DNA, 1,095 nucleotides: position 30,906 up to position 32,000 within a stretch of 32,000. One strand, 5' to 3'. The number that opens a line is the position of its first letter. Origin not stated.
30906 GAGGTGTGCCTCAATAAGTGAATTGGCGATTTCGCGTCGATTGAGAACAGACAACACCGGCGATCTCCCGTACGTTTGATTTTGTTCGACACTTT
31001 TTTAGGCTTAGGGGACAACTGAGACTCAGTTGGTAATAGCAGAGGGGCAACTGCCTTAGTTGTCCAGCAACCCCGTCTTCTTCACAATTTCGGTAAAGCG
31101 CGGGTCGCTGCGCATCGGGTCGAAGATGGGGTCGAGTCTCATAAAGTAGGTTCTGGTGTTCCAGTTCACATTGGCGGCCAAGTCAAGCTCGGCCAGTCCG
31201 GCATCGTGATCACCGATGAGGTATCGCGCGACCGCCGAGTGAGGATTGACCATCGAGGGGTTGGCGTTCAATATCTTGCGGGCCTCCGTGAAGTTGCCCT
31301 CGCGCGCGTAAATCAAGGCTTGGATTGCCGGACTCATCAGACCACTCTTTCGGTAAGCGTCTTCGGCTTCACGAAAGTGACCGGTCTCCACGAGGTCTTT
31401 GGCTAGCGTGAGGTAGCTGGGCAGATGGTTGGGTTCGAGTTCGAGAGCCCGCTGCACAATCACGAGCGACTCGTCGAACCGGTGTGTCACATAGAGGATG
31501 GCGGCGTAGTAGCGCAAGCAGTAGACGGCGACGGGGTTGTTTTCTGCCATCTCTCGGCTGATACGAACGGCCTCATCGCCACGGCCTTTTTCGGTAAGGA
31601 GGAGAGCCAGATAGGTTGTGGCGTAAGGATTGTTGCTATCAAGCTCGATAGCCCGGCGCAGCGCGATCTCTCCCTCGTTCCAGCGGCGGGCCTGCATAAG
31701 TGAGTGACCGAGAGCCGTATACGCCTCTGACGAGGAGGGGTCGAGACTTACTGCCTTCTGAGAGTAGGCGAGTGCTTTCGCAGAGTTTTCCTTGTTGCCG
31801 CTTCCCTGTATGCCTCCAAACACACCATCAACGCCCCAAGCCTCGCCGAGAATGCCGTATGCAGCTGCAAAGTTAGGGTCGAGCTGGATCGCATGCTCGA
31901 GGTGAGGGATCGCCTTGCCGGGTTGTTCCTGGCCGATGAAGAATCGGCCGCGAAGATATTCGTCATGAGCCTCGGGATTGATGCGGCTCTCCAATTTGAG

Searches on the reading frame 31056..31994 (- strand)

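Call 85: search_protein_families(library=pfam, proteins=[window:31056-31994:-], max_evalue=0.001)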
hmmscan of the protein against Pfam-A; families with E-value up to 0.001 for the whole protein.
window:31056-31994:- (312 aa): 16 families
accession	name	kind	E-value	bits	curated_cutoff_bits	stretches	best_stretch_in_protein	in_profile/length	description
PF07719.23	TPR_2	-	2.1e-21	74.6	27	0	90-122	2-34/34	Tetratricopeptide repeat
PF14559.12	TPR_19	-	5.8e-20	71.8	25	0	172-214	6-48/68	Tetratricopeptide repeat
PF00515.34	TPR_1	-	1.1e-16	60.3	27.8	0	13-42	5-34/34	Tetratricopeptide repeat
PF13431.12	TPR_17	-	9.1e-16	57.2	24.4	0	112-142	2-32/34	Tetratricopeptide repeat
PF13181.12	TPR_8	-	1.9e-15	56.1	25.7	0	90-122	2-34/34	Tetratricopeptide repeat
PF13428.12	TPR_14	-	2.1e-14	53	23.5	0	90-131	2-43/44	Tetratricopeptide repeat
PF12895.13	ANAPC3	-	7e-13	49.1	27.2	0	112-182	12-81/82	Anaphase-promoting complex, cyclosome, subunit 3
PF13432.12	TPR_16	-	7.6e-11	42.7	32.7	1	94-145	2-53/65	Tetratricopeptide repeat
PF13424.12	TPR_12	-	8.6e-11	42.3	30.1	1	162-217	8-71/77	Tetratricopeptide repeat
PF13414.12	TPR_11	-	2e-10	40.6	26.8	0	27-52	12-37/42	TPR repeat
PF13371.12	TPR_9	-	1.5e-08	35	35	0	67-127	7-67/73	Tetratricopeptide repeat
PF23914.1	TPR_CcmH_CycH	-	4.9e-07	30.1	42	0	69-151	64-149/158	Cytochrome c-type biogenesis protein H TPR domain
PF09613.16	HrpB1_HrpK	-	9.7e-06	25.7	29.3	0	84-137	40-93/126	Bacterial type III secretion protein (HrpB1_HrpK)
PF13374.12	TPR_10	-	1.8e-05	25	27.5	0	127-148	6-27/42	Tetratricopeptide repeat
PF07721.20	TPR_4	-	6.1e-05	23.7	27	0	123-147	1-25/26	Tetratricopeptide repeat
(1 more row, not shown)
